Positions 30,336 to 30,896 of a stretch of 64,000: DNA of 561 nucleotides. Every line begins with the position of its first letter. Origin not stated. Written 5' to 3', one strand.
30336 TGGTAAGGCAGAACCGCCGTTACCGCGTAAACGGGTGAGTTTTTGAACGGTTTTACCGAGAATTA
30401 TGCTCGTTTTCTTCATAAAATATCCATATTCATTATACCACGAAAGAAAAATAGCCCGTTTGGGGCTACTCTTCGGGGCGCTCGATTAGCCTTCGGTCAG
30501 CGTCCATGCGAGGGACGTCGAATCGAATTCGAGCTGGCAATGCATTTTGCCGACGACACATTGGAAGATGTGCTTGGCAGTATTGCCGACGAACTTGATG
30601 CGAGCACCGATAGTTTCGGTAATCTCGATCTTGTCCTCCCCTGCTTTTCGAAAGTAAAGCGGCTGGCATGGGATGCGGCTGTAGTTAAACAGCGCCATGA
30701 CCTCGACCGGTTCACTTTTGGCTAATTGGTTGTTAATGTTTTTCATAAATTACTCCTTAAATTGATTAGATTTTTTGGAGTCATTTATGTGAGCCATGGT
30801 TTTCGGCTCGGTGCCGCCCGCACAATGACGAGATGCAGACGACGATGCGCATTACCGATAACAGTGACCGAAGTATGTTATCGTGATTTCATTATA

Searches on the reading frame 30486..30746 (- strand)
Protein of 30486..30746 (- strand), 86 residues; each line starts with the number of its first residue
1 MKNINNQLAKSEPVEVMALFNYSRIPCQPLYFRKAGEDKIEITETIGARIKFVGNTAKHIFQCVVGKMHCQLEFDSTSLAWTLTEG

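Call 9: search_protein_families(library=pfam, proteins=[window:30486-30746:-], max_evalue=1)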
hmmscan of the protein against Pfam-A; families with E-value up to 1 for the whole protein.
window:30486-30746:- (86 aa): 0 families

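Call 10: search_protein_families(library=ncbifam, proteins=[window:30486-30746:-], max_evalue=1)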
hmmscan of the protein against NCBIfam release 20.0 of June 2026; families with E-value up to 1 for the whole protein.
window:30486-30746:- (86 aa): 0 families

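Call 11: find_homologous_proteins(query=window:30486-30746:-, max_evalue=0.01)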
Query window:30486-30746:- (86 aa): 129 proteins with E <= 0.01 among 129 candidates; the best 120 are listed.
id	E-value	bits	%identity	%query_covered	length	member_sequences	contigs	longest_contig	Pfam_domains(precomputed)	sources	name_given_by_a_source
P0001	4.7e-51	188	99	100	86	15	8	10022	-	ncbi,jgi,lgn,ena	jgi:hypothetical protein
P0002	3.9e-48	179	95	99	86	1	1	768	-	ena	-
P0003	5.0e-44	166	90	100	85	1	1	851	-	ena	-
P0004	6.0e-44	165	90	98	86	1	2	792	-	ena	-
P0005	3.4e-43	163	88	100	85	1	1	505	-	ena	-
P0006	2.4e-41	157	84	100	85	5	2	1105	-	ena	-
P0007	3.8e-41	156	81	100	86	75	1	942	-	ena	-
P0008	7.5e-41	155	85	100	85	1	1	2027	-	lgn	-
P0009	1.2e-40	155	86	98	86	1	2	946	-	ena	-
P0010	1.5e-40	155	84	100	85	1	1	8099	-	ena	-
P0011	1.5e-40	155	84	100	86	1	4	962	-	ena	-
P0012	1.6e-40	154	86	98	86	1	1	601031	-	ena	-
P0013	1.6e-40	154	86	98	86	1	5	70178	-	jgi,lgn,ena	-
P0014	1.9e-40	154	83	100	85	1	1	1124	-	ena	-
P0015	2.2e-40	154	85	98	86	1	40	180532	-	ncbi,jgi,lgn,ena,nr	ncbi:hypothetical protein IKX12_01440 [Candidatus Saccharibacteria bacterium]|jgi:hypothetical prote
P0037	4.8e-35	137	74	99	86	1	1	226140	-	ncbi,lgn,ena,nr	ncbi:hypothetical protein IJ102_02525 [Candidatus Saccharibacteria bacterium]|nr:hypothetical protei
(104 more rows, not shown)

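Call 16: find_encoding_contigs(protein=P0037, flank=3000, max_places=3)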
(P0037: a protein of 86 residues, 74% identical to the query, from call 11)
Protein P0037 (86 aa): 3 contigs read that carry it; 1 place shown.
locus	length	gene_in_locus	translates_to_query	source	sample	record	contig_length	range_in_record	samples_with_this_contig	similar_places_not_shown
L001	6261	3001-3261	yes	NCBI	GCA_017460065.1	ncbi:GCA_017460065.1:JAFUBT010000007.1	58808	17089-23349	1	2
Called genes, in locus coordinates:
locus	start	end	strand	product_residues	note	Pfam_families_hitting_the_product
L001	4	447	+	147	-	-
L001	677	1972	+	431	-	PF13393:tRNA-synt_His, PF00587:tRNA-synt_2b (weak), PF03129:HGTP_anticodon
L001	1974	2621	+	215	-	PF03167:UDG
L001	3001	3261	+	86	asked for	-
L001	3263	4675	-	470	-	PF01083:Cutinase, PF00801:PKD (faint), PF18911:PKD_4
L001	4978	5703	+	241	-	PF00005:ABC_tran, PF13304:AAA_21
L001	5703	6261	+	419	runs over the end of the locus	PF12679:ABC2_membrane_2, PF12698:ABC2_membrane_3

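Call 20: find_related_loci(query=A1, collection=genome_contigs, flank=1500)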
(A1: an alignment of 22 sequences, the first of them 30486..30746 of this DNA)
Query A1 (86 aa) in genome_contigs; peptide patterns used: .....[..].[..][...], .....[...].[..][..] (x = any residue, [..] = any of these).
357 stretches matched a pattern; 312 encode a relative of the query (tblastn E <= 1e-3); the best 80 are kept; 80 distinct loci.
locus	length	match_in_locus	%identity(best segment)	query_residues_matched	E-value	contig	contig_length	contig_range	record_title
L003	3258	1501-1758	100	1-86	2e-57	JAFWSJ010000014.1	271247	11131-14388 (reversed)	Candidatus Saccharibacteria bacterium isolate RGIG6027 Sheep_Omasum-4__c665709, whole genome shotgun sequence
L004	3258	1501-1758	85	1-86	2e-49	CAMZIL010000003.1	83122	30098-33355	MAG TPA_asm: uncultured Candidatus Saccharibacteria bacterium isolate SRR10912539_bin.35_metaWRAP_v1.3_MAG genome assemb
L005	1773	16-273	83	1-86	2e-48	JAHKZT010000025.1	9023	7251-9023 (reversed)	MAG: bacterium isolate bin505 Scaffold25, whole genome shotgun sequence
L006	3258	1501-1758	83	1-86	2e-48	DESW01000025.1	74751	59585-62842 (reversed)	MAG TPA_asm: Candidatus Saccharibacteria bacterium UBA3304 UBA3304_contig_1045, whole genome shotgun sequence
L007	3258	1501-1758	81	1-86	2e-47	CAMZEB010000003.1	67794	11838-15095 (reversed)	MAG TPA_asm: uncultured Candidatus Saccharibacteria bacterium isolate SRR10912533_bin.50_metaWRAP_v1.3_MAG genome assemb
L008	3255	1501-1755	85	1-85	2e-47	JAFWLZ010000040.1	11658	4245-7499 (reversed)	Candidatus Saccharibacteria bacterium isolate RGIG5861 Sheep_Jejunum-2__c219094, whole genome shotgun sequence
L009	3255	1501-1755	85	1-85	2e-47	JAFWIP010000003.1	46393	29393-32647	Candidatus Saccharibacteria bacterium isolate RGIG5773 Sheep_Ileum-4__c119551, whole genome shotgun sequence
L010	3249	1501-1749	85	3-86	2e-46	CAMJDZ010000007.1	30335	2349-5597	MAG: uncultured Candidatus Saccharibacteria bacterium isolate SRR12081298_bin.7_metaWRAP_v1.3_MAG genome assembly, conti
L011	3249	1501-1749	85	3-86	2e-46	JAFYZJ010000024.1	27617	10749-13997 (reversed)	Candidatus Saccharibacteria bacterium isolate RGIG7560 Water_buffalos_Omasum-2__c392319, whole genome shotgun sequence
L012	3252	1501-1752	84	1-85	9e-46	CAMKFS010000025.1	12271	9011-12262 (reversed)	MAG: uncultured Candidatus Saccharibacteria bacterium isolate SRR12081295_bin.58_metaWRAP_v1.3_MAG genome assembly, cont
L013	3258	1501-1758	78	1-86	1e-44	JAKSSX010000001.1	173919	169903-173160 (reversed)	MAG: Candidatus Saccharibacteria bacterium isolate Horse_feces292 MAG292_1, whole genome shotgun sequence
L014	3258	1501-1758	74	1-86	1e-43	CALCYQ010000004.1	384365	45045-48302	MAG TPA_asm: uncultured Candidatus Saccharibacteria bacterium isolate ERR1278103_bin.189_CONCOCT_v1.1_MAG genome assembl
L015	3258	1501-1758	76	1-86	5e-44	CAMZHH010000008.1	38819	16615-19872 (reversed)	MAG TPA_asm: uncultured Candidatus Saccharibacteria bacterium isolate SRR10912542_bin.4_metaWRAP_v1.3_MAG genome assembl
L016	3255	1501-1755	74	1-85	3e-42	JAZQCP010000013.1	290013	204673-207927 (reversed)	MAG: Candidatus Nanosyncoccaceae bacterium isolate T1900044637_TS20190103.MAGScoT_cleanbin_000087 SGB_1192_k141_1756174,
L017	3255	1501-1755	74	1-85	3e-42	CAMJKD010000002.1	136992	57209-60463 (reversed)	MAG: uncultured Candidatus Saccharibacteria bacterium isolate SRR12081301_bin.45_metaWRAP_v1.3_MAG genome assembly, cont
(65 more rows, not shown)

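Call 59: predict_structure(alignment_id=A4)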
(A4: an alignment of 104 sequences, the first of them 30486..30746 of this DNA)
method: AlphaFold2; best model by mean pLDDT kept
length: 86 residues; sequences in the alignment: 104
mean_pLDDT: 87.5   pTM: 0.77
mean pLDDT of the five models: 87.5, 87.0, 86.4, 86.1, 85.5
residues with pLDDT >= 90: 63; 70-90: 12; 50-70: 4; < 50: 7
segments of 3 or more residues with pLDDT < 50: 1-7
pLDDT, mean of each block of 10 residues (from residue 1): 51 94 80 96 95 92 95 95 92
secondary structure, 60 per line:
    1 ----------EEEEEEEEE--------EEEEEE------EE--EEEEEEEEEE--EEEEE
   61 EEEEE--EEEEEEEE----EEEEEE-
elements in order: E11-19 E28-33 E44-53 E56-65 E68-75 E80-85

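Call 63: fold_search(model_id=the predicted structure, library=pdb)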
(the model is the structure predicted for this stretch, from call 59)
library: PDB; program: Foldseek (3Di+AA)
matches with E <= 10: 622; with E <= 0.001: 0
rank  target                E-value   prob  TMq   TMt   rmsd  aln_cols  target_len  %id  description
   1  4o3w_B                1.1e-01  0.69  0.34  0.08   9.7        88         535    9  Crystal structure of the vaccine antigen Transferrin Binding Protein B (TbpB) mutant Tyr-63-Ala from Actinobacillus su (released 2015-01-14)
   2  4a1y_A                4.3e-01  0.30  0.34  0.24  14.7        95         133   10  Human myelin P2 protein, K65Q mutant (released 2012-10-10)
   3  2lnj_MODEL_1_A        4.5e-01  0.38  0.38  0.21  10.6       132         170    9  Solution Structure of Cyanobacterial PsbP (CyanoP) from Synechocystis sp. PCC 6803 (released 2012-06-06)
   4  5hz9_A                4.8e-01  0.25  0.35  0.24  13.8       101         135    9  human FABP3 in complex with 6-Chloro-2-methyl-4-phenyl-quinoline-3-carboxylic acid (released 2016-12-14)
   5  1a18                  5.4e-01  0.25  0.35  0.25  13.7        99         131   12  PHENANTHROLINE MODIFIED MURINE ADIPOCYTE LIPID BINDING PROTEIN (released 1998-07-01)
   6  5ukl_A                5.4e-01  0.08  0.20  0.05  13.6       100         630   10  Human GRK2 in complex with Gbetagamma subunits and CCG222886 (14bd) (released 2017-04-05)
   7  4o49                  5.7e-01  0.28  0.29  0.07  10.0        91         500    8  Crystal structure of the vaccine antigen Transferrin Binding Protein B (TbpB) mutant Tyr-174-Ala from Actinobacillus ple (released 2015-01-14)
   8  4a60                  5.7e-01  0.25  0.36  0.24  13.7       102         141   13  Crystal structure of human testis-specific fatty acid binding protein 9 (FABP9) (released 2011-11-09)
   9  4o3z                  6.0e-01  0.28  0.29  0.07  10.0        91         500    8  Crystal structure of the vaccine antigen Transferrin Binding Protein B (TbpB) mutant Tyr-95-Ala from Actinobacillus pleu (released 2015-01-14)
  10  9etg_B                6.7e-01  0.12  0.24  0.18  13.2        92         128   10  Crystal structure of recombinant chicken liver Bile Acid Binding Protein (cL-BABP) in complex with CA-M11 (released 2024-10-09)
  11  3wbg_A                7.9e-01  0.20  0.34  0.24  13.3        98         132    9  Structure of the human heart fatty acid-binding protein in complex with 1-anilinonaphtalene-8-sulphonic acid (released 2013-10-30)
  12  3lgo                  8.9e-01  0.90  0.41  0.26   3.2        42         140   12  Structure of Gse1p, member of the GSE/EGO complex (released 2010-08-04)
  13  6xw9                  8.9e-01  0.28  0.34  0.23  12.7        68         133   13  Human myelin protein P2 mutant K120S (released 2020-04-08)
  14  6xua                  8.9e-01  0.20  0.34  0.24  14.7        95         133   10  Human myelin protein P2 mutant K21Q (released 2020-04-08)
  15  8e28_A                8.9e-01  0.10  0.22  0.05  12.5        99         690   11  Human Dis3L2 in complex with hairpin A-GCU14 (released 2023-03-01)
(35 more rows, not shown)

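Call 79: search_solved_structures(query=A4, max_evalue=10)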
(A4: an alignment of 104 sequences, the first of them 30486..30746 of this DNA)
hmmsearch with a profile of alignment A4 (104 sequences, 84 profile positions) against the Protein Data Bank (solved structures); distinct sequences matched with E-value up to 10: 1.
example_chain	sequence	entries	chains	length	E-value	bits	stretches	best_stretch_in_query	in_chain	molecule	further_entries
4rey_B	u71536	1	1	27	0.55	13.5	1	22-42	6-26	Golgin subfamily A member 2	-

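Call 82: search_protein_representatives(alignment_id=A4)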
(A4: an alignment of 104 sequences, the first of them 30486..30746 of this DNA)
Query: 104 sequences, 84 profile positions. Proteins with E-value up to 0.001 (for the whole library): 117; up to 1e-10: 24; up to 1e-30: 3. The best 117 are listed.
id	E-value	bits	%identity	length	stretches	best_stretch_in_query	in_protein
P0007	3.5e-36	139.2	-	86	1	1-83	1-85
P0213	1.6e-33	130.7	-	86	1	1-83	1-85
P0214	1.8e-31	124.1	-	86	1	1-82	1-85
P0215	3.2e-27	110.5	-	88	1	2-83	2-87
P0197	1.2e-24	102.2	-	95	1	5-83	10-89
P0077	2.1e-21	91.8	-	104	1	1-83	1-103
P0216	5.9e-19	84.0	-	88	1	8-83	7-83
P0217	6.9e-19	83.8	-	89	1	8-83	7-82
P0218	8.0e-19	83.6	-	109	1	8-81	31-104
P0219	4.2e-18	81.2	-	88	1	8-83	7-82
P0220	1.4e-17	79.6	-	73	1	1-56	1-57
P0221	5.3e-17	77.7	-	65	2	38-82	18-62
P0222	1.4e-16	76.4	-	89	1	1-53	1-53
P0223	7.7e-16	74.0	-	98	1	6-82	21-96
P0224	9.6e-16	73.7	-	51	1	1-48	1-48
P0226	2.3e-14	69.3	-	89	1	8-83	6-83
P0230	3.6e-12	62.3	-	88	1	6-83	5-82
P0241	8.1e-09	51.5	-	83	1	10-82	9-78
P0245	3.0e-08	49.7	-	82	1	7-83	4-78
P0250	9.3e-08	48.1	-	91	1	8-83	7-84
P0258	8.0e-07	45.1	-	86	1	7-83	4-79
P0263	2.3e-06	43.6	-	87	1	1-82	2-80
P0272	1.3e-05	41.3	-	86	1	9-83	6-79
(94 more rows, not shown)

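Call 83: search_protein_families(library=pfam, proteins=[P0216, P0219, P0226, P0230, P0241, P0245, P0250, P0258, P0263, P0272], max_evalue=0.1)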
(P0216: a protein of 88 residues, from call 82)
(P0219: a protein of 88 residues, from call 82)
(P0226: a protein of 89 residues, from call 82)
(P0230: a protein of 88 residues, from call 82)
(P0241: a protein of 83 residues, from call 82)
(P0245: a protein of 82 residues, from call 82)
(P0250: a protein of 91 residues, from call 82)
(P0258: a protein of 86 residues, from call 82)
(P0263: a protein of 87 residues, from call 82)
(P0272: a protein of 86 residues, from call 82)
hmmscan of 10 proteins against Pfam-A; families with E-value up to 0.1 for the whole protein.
P0216 (88 aa): 0 families

P0219 (88 aa): 0 families

P0226 (89 aa): 0 families

P0230 (88 aa): 0 families

P0241 (83 aa): 0 families

P0245 (82 aa): 1 family
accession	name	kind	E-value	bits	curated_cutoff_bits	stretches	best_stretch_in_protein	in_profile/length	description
PF20114.4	DUF6504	-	0.063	14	24.2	0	3-40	4-44/103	Domain of unknown function (DUF6504)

P0250 (91 aa): 0 families

P0258 (86 aa): 0 families

P0263 (87 aa): 2 families
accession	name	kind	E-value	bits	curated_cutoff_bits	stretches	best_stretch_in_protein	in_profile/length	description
PF20114.4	DUF6504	-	0.0034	18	24.2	1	7-48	4-49/103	Domain of unknown function (DUF6504)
PF21225.3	zf-C2H2_5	-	0.071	13.1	27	0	64-75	5-16/22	C2H2-type zinc finger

P0272 (86 aa): 0 families

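Call 88: find_encoding_contigs(protein=P0263, flank=4000, max_places=3)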
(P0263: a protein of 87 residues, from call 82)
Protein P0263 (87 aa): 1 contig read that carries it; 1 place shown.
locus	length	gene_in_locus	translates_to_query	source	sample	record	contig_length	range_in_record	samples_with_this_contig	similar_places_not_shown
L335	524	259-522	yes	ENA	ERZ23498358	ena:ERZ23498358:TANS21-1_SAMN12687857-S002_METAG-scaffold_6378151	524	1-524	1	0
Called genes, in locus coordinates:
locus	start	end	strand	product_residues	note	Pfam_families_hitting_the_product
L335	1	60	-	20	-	?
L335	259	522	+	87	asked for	?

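Call 89: find_encoding_contigs(protein=P0216, flank=4000, max_places=3)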
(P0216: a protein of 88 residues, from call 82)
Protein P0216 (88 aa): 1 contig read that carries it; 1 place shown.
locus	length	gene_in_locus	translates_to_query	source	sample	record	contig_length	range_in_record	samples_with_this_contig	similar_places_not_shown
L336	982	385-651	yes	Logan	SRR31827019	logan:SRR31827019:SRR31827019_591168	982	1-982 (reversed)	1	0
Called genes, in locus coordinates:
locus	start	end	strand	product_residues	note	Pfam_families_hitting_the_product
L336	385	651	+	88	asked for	-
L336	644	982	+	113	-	?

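Call 92: search_protein_families(library=pfam, proteins=[L336:644-982:+], max_evalue=0.01)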
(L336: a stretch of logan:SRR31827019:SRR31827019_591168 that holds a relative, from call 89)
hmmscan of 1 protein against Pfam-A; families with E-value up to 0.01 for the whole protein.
L336:644-982:+ (113 aa): 1 family
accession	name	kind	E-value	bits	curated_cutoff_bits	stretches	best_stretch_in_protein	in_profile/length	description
PF00817.25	IMS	-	1.6e-09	38.3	23.2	1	68-113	1-45/148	impB/mucB/samB family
